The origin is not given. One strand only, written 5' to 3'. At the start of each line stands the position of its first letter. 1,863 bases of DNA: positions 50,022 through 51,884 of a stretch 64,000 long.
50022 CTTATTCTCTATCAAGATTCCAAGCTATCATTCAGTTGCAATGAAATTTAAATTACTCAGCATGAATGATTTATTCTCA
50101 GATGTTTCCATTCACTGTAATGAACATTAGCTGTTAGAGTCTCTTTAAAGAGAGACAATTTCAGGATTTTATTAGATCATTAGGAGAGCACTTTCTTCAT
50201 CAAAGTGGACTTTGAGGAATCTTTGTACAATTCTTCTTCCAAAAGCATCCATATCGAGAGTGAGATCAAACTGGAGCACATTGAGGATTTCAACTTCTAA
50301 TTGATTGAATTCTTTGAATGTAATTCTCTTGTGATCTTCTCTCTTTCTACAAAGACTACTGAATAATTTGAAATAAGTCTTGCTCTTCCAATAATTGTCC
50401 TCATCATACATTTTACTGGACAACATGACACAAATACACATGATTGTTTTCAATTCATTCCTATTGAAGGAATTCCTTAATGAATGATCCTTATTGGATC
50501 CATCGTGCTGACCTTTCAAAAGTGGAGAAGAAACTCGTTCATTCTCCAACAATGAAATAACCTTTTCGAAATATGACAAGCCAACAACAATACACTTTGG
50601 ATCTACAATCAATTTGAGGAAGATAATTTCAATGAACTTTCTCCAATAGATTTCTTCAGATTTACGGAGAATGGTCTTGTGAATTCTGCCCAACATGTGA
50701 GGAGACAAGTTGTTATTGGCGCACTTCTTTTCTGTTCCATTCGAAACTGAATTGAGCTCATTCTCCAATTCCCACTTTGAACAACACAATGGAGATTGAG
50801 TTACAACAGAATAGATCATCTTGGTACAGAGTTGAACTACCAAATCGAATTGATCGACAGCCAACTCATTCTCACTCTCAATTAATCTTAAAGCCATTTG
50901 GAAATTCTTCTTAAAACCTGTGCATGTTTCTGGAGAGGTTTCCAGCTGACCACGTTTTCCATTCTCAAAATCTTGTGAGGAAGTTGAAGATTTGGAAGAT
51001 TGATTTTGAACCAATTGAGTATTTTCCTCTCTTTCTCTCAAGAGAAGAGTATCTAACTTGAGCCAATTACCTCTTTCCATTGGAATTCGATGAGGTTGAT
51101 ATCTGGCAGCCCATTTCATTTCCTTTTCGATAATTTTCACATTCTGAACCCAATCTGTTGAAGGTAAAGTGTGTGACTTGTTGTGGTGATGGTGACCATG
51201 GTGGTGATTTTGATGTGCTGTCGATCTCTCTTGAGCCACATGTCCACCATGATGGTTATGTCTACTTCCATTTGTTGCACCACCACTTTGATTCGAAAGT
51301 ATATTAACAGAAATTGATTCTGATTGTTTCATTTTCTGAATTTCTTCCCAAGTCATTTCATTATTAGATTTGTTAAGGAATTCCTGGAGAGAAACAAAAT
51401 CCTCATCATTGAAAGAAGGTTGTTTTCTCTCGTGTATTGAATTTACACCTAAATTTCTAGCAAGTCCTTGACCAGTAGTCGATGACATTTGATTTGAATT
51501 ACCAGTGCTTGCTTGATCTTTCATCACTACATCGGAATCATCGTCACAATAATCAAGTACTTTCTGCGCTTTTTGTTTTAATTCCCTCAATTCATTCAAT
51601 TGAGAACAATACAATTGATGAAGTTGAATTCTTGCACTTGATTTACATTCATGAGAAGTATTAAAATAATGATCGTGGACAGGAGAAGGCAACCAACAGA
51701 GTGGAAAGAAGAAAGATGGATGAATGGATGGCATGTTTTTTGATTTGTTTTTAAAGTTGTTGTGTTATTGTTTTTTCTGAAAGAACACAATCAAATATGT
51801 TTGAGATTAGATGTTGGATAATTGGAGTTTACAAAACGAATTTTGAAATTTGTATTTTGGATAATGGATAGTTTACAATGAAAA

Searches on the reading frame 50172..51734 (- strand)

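Call 16: search_protein_families(library=pfam, proteins=[window:50172-51734:-], max_evalue=0.001)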
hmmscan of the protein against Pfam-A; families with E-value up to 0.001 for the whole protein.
window:50172-51734:- (520 aa): 1 family
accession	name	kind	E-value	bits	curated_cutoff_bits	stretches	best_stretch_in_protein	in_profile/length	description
PF00134.28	Cyclin_N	-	0.00017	21.7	23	1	420-492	65-127/127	Cyclin, N-terminal domain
